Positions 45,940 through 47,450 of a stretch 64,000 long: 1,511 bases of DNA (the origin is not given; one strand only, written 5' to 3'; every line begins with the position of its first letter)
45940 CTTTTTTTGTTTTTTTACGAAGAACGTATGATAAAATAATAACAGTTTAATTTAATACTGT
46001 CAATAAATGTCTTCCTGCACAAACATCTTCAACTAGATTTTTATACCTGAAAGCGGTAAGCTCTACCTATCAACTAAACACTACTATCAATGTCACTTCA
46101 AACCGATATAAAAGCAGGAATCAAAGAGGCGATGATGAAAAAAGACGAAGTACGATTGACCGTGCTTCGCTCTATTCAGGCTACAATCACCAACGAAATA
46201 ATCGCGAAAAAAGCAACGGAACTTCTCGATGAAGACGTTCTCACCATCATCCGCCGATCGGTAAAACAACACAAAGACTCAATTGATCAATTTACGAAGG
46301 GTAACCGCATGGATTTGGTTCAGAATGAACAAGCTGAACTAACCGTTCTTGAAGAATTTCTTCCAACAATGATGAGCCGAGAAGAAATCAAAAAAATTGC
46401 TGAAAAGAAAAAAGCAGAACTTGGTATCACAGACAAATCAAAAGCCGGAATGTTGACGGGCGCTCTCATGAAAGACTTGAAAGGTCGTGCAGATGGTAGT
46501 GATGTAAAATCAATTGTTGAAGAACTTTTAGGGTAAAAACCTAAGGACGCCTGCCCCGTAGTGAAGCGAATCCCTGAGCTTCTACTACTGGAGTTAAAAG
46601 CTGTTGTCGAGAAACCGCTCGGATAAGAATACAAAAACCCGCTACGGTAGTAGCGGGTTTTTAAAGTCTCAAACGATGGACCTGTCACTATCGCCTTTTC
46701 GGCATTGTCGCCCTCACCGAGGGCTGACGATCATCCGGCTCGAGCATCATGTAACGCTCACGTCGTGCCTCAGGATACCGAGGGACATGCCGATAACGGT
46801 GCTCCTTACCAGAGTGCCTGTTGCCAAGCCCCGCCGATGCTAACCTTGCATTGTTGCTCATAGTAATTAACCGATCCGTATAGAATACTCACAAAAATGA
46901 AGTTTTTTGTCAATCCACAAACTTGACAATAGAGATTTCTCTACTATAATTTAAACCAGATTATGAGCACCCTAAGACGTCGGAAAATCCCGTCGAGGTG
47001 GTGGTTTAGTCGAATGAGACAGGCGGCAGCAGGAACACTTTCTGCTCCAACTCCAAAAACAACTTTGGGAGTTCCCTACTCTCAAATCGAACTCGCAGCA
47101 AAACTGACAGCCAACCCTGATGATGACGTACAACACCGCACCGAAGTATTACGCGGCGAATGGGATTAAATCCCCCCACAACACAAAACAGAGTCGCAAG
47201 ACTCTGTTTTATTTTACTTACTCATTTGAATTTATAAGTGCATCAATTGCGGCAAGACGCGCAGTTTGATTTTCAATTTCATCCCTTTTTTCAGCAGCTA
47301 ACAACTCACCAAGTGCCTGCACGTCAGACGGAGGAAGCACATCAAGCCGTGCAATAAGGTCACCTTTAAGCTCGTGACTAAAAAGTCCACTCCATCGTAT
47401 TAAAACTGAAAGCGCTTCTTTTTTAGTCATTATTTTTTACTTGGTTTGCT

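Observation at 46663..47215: Pair of divergent ~250-nt transcription units driven from an inverted-repeat promoter pair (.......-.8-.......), each beginning ATGAGCA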

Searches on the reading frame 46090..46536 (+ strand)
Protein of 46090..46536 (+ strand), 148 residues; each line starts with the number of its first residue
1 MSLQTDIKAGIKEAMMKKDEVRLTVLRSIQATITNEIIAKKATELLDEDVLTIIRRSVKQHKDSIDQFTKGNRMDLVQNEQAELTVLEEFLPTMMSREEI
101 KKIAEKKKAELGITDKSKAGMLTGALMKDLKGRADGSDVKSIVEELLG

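Call 11: find_encoding_contigs(protein=window:46090-46536:+, flank=3000, max_places=6)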
Protein window:46090-46536:+ (148 aa): 1 contig read that carries it; 1 place shown.
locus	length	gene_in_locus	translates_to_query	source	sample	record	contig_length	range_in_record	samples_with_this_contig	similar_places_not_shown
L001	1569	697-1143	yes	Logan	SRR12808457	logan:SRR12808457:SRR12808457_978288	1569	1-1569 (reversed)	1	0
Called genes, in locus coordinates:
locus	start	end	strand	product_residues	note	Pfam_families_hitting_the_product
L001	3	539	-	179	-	?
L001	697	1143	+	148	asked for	PF09424:YqeY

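Call 12: search_protein_families(library=pfam, proteins=[window:46090-46536:+], max_evalue=1)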
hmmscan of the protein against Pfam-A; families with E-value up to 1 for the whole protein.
window:46090-46536:+ (148 aa): 2 families
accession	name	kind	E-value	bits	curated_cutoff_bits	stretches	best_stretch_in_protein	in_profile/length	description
PF09424.15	YqeY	-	5.6e-38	130.7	27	1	6-147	3-143/143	Yqey-like protein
PF02637.23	GatB_Yqey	-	0.00014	22.2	27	1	52-147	64-148/148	GatB domain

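Call 14: find_related_loci(query=window:46090-46536:+, collection=genome_contigs, flank=4000)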
Query window:46090-46536:+ (148 aa) in genome_contigs; peptide patterns used: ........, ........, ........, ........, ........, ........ (x = any residue, [..] = any of these).
386 stretches matched a pattern; 23 encode a relative of the query (tblastn E <= 1e-3); 23 distinct loci.
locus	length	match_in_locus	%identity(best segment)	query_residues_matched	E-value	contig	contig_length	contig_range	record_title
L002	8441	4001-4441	78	1-147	4e-73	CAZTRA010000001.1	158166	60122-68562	MAG TPA_asm: uncultured Candidatus Saccharibacteria bacterium isolate SRP219642_co4_90 genome assembly, contig: NODE_103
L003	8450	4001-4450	62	1-147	7e-57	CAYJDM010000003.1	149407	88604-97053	MAG TPA_asm: uncultured Candidatus Saccharibacteria bacterium isolate ERP123247_co1_51 genome assembly, contig: NODE_43_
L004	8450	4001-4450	63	1-147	1e-56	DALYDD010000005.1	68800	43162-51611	MAG TPA_asm: Candidatus Paceibacterota bacterium isolate CTOTU14218 NODE_72_length_68800_cov_4.013354, whole genome shot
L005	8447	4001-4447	62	1-147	3e-52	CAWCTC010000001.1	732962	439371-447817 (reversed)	MAG: uncultured bacterium isolate MFD01476.bin.2.188 genome assembly, contig: contig_65275, whole genome shotgun sequenc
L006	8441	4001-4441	60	3-147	3e-51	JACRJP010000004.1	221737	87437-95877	MAG: Candidatus Taylorbacteria bacterium isolate NC_groundwater_1832_Pr3_B-0.1um_40_24 SR-2_scaffold_141_2665405, whole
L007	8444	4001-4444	59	1-145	3e-51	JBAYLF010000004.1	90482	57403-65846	MAG: Candidatus Paceibacterota bacterium isolate SO_2016_GW1_97 scaffold00570_OW334_2016, whole genome shotgun sequence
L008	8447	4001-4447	60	1-147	1e-50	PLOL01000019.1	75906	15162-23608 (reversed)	MAG: Patescibacteria group bacterium isolate bog_1341 73.20120700_S3X.70_contig_4781, whole genome shotgun sequence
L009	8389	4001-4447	58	3-148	2e-49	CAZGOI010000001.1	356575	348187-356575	MAG TPA_asm: uncultured Candidatus Saccharibacteria bacterium isolate binchicken_co185_154 genome assembly, contig: NODE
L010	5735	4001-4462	53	1-147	2e-47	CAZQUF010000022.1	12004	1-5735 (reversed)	MAG TPA_asm: uncultured Candidatus Saccharibacteria bacterium isolate binchicken_co50_64 genome assembly, contig: NODE_6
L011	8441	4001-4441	58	3-147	1e-47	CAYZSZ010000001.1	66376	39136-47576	MAG TPA_asm: uncultured Candidatus Saccharibacteria bacterium isolate SRP133034_co1_256 genome assembly, contig: NODE_21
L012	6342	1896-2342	53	1-147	1e-47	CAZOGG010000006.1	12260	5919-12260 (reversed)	MAG TPA_asm: uncultured Candidatus Saccharibacteria bacterium isolate SRP286056_co3_452 genome assembly, contig: NODE_58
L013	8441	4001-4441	55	3-147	1e-47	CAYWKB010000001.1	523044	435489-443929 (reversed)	MAG TPA_asm: uncultured Candidatus Saccharibacteria bacterium isolate SRP292972_co1_57 genome assembly, contig: NODE_22_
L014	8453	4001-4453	52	1-147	8e-44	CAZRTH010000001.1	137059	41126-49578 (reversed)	MAG TPA_asm: uncultured Candidatus Saccharibacteria bacterium isolate SRP193066_co2_80 genome assembly, contig: NODE_25_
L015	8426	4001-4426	52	3-147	1e-40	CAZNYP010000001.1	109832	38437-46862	MAG TPA_asm: uncultured Candidatus Saccharibacteria bacterium isolate SRP219642_co7_62 genome assembly, contig: NODE_185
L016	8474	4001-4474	48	1-148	1e-40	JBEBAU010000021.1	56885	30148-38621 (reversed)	MAG: Candidatus Parcubacteria bacterium isolate arikareeriver_2019_sw_WHONDRS-S19S_0023_B_bin.2 scaffold_304590, whole g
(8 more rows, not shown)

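Call 23: find_related_loci(query=window:46090-46536:+, collection=metagenome_contigs, flank=3000)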
Query window:46090-46536:+ (148 aa) in metagenome_contigs; peptide patterns used: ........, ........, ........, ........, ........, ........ (x = any residue, [..] = any of these).
600 stretches matched a pattern (row limit reached: there are more); 19 encode a relative of the query (tblastn E <= 1e-3); 19 distinct loci.
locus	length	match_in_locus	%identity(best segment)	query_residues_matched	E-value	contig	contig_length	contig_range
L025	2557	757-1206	67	1-147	9e-62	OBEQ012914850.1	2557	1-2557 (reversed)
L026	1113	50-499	67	1-147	4e-64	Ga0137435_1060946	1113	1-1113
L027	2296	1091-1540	63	1-147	3e-58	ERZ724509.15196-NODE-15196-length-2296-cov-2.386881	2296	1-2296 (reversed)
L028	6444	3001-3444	59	1-145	1e-51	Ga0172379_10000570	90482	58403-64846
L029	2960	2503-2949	53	1-147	3e-48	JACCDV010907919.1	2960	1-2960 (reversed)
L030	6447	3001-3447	56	1-147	2e-47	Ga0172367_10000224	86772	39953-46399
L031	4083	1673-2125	54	1-148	5e-44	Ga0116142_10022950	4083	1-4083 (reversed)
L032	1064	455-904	51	1-147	5e-45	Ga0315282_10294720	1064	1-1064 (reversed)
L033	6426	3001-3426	52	3-147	4e-41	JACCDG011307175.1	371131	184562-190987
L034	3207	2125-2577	54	3-147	6e-39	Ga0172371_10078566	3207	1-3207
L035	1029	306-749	45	1-148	3e-34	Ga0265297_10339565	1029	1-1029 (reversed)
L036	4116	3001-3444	40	1-148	1e-30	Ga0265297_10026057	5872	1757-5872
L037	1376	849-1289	39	1-147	2e-27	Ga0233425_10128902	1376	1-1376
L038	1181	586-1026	36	3-147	7e-20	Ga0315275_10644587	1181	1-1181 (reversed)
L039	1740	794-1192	36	2-135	1e-19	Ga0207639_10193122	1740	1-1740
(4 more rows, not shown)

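Call 63: search_protein_families(library=phrogs, proteins=[L046:1963-2142:-, L046:2244-2450:+, L047:3739-3921:-, L047:4019-4207:+, L048:3605-3784:-, L048:3886-4080:+, L012:2393-2575:+, L006:4822-5037:+], max_evalue=1)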
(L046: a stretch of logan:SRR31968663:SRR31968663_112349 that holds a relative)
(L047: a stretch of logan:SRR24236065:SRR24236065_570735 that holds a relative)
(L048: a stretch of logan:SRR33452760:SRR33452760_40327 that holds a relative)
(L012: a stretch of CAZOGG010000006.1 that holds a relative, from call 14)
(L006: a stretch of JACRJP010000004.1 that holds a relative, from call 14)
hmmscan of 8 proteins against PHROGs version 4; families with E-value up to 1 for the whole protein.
L046:1963-2142:- (60 aa): 0 families

L046:2244-2450:+ (69 aa): 0 families

L047:3739-3921:- (61 aa): 0 families

L047:4019-4207:+ (63 aa): 1 family
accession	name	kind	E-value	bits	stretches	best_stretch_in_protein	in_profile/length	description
phrog_2045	-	unknown function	0.047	14.1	1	6-43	205-242/299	-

L048:3605-3784:- (60 aa): 0 families

L048:3886-4080:+ (65 aa): 0 families

L012:2393-2575:+ (61 aa): 0 families

L006:4822-5037:+ (72 aa): 0 families

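Call 64: search_protein_families(library=padloc, proteins=[L046:1963-2142:-, L046:2244-2450:+, L047:3739-3921:-, L047:4019-4207:+, L048:3605-3784:-, L048:3886-4080:+], max_evalue=1)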
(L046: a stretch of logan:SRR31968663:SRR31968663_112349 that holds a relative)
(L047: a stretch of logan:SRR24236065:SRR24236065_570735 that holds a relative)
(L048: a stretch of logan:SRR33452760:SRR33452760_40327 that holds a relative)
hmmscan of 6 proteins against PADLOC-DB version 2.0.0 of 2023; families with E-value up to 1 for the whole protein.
L046:1963-2142:- (60 aa): 0 families

L046:2244-2450:+ (69 aa): 0 families

L047:3739-3921:- (61 aa): 0 families

L047:4019-4207:+ (63 aa): 0 families

L048:3605-3784:- (60 aa): 0 families

L048:3886-4080:+ (65 aa): 0 families

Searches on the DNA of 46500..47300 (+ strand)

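Call 7: search_rna_families(source=window, start=46500, end=47300, threshold=evalue, max_evalue=10, show_alignments=4)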
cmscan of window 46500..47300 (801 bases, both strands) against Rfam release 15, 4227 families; matches with E-value up to 10: 11.
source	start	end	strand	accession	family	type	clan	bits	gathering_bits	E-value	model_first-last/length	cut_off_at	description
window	46625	46721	-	RF01772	rnk_pseudo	Cis-reg; leader;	-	30.6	55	0.0043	1-108/108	no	Pseudomonas rnk leader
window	46582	46665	+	RF02891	AgrB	Gene; antisense;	-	22.8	40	0.25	1-84/84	no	ArsR-gov region gene B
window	47180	47217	+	RF03751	mir-7445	Gene; miRNA;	-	20.3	79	1.1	1-60/60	no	mir-7445 microRNA precursor family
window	46633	46662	-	RF00506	Thr_leader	Cis-reg; leader;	-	20.2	55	0.36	83-113/118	no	Threonine operon leader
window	46626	46696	-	RF02064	STnc370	Gene; sRNA;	-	20.2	54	7.8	1-71/71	no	Enterobacterial sRNA STnc370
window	46634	46662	-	RF04109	mir-1305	Gene; miRNA;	-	16.9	63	3.6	1-83/83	no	mir-1305 microRNA precursor family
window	46632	46751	-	RF02144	rsmX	Gene;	CL00106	16.2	56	1.8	1-114/114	no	rsmX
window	46633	46662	+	RF03075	DUF3800-VIII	Gene; sRNA;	-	15.8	40.2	8.8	1-64/64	no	DUF3800-VIII RNA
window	47180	47300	-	RF04178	BTnc005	Gene; sRNA;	-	14.2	174.8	1.4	82-205/205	5'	Bacteroides sRNA BTnc005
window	46584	46663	+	RF01394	isrK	Gene; sRNA;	-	14.2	50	2.1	1-77/77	no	isrK Hfq binding RNA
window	47209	47289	-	RF01500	Afu_198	Gene; snRNA; snoRNA; CD-box;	-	13.5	40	5.8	61-149/149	no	A. fumigatus snoRNA Afu_198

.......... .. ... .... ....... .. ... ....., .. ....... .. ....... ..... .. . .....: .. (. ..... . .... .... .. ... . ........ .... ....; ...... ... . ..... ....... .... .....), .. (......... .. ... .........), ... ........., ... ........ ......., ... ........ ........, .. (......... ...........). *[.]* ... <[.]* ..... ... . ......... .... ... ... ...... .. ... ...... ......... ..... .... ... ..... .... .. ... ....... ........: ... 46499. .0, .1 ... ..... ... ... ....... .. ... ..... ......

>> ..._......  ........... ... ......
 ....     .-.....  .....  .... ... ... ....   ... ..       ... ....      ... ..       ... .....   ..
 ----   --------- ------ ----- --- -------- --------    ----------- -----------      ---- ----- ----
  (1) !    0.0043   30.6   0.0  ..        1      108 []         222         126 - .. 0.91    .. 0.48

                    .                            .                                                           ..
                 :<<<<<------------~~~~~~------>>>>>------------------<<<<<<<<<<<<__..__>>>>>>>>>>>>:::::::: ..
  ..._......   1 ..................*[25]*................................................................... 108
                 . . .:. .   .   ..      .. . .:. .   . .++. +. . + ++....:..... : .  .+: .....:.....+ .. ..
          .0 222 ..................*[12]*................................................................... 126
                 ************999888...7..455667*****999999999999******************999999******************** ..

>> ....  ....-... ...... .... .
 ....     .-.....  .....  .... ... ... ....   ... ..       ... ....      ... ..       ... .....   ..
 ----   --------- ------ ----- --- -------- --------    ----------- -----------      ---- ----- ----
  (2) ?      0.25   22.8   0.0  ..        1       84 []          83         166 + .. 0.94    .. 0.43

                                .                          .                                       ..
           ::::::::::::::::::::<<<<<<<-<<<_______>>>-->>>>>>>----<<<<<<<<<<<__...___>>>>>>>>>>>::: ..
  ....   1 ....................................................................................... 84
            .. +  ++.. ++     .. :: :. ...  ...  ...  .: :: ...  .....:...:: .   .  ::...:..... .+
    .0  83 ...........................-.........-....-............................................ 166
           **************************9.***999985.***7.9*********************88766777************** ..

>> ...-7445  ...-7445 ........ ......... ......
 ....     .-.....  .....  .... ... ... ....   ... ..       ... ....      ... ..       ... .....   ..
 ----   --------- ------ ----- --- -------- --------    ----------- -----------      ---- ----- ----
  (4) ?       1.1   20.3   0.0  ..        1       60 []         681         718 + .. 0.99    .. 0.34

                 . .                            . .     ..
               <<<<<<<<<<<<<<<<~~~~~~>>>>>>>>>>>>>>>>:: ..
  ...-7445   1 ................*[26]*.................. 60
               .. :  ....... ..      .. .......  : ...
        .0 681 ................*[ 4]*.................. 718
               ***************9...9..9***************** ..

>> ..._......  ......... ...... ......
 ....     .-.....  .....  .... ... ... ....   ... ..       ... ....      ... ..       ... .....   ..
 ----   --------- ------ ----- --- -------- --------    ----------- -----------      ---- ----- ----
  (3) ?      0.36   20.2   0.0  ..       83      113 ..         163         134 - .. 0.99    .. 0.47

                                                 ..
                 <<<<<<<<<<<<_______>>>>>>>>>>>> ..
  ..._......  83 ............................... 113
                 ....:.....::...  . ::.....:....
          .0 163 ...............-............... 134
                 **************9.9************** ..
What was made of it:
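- On Any Rfam RNA family (sRNA, 6S, SRP, riboswitch and others): At E <= 10 over 46500-47300 there are only terminator-driven chance hits, the best being rnk_pseudo at 30.6 bits against a gathering score of 55 (call 7).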

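Call 43: search_dna_similar(query=window:46537-46960:+, collection=phages, mode=distant, max_evalue=0.01, max_rows=10)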
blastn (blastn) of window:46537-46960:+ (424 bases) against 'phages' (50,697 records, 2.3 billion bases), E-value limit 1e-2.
No match.

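Call 44: search_dna_similar(query=window:46537-46960:+, collection=plasmids, mode=distant, max_evalue=0.01, max_rows=10)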
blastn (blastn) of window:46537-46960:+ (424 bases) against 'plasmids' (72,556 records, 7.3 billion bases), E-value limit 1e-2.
No match.

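Call 83: search_rna_families(sources=[L045, L046, L047, L048, L002], threshold=gathering)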
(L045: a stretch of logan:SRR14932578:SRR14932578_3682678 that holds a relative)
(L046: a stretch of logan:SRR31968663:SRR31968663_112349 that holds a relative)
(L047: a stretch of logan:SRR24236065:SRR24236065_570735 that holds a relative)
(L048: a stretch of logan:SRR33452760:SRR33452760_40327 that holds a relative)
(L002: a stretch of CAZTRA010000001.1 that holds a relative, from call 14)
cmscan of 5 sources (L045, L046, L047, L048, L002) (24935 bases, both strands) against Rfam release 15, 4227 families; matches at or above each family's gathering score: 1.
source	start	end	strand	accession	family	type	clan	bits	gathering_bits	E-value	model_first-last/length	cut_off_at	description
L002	5815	5886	-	RF00005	tRNA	Gene; tRNA;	CL00001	58.9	29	1.4e-10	1-71/71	no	tRNA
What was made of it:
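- On Any Rfam RNA family (sRNA, 6S, SRP, riboswitch and others): Nothing was found in L045-L048 or L002 (call 83).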

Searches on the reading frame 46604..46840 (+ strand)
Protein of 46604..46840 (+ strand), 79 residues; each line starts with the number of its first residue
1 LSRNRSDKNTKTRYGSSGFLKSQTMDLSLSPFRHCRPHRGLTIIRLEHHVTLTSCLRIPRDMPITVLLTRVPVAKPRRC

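Call 63: search_protein_families(library=phrogs, proteins=[L046:1963-2142:-, L046:2244-2450:+, L047:3739-3921:-, L047:4019-4207:+, L048:3605-3784:-, L048:3886-4080:+], max_evalue=1)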
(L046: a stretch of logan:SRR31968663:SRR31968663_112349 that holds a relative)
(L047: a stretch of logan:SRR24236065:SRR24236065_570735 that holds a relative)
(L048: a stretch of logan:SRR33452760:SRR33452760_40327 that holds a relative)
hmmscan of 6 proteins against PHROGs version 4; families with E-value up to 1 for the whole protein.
L046:1963-2142:- (60 aa): 0 families

L046:2244-2450:+ (69 aa): 0 families

L047:3739-3921:- (61 aa): 0 families

L047:4019-4207:+ (63 aa): 1 family
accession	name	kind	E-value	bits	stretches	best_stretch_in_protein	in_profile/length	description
phrog_2045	-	unknown function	0.047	14.1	1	6-43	205-242/299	-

L048:3605-3784:- (60 aa): 0 families

L048:3886-4080:+ (65 aa): 0 families

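Call 64: search_protein_families(library=padloc, proteins=[L046:1963-2142:-, L046:2244-2450:+, L047:3739-3921:-, L047:4019-4207:+, L048:3605-3784:-, L048:3886-4080:+], max_evalue=1)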
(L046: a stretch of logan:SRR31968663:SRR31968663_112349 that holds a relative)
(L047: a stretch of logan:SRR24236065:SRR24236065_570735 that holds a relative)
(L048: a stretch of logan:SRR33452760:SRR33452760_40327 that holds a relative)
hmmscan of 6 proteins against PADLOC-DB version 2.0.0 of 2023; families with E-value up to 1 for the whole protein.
L046:1963-2142:- (60 aa): 0 families

L046:2244-2450:+ (69 aa): 0 families

L047:3739-3921:- (61 aa): 0 families

L047:4019-4207:+ (63 aa): 0 families

L048:3605-3784:- (60 aa): 0 families

L048:3886-4080:+ (65 aa): 0 families
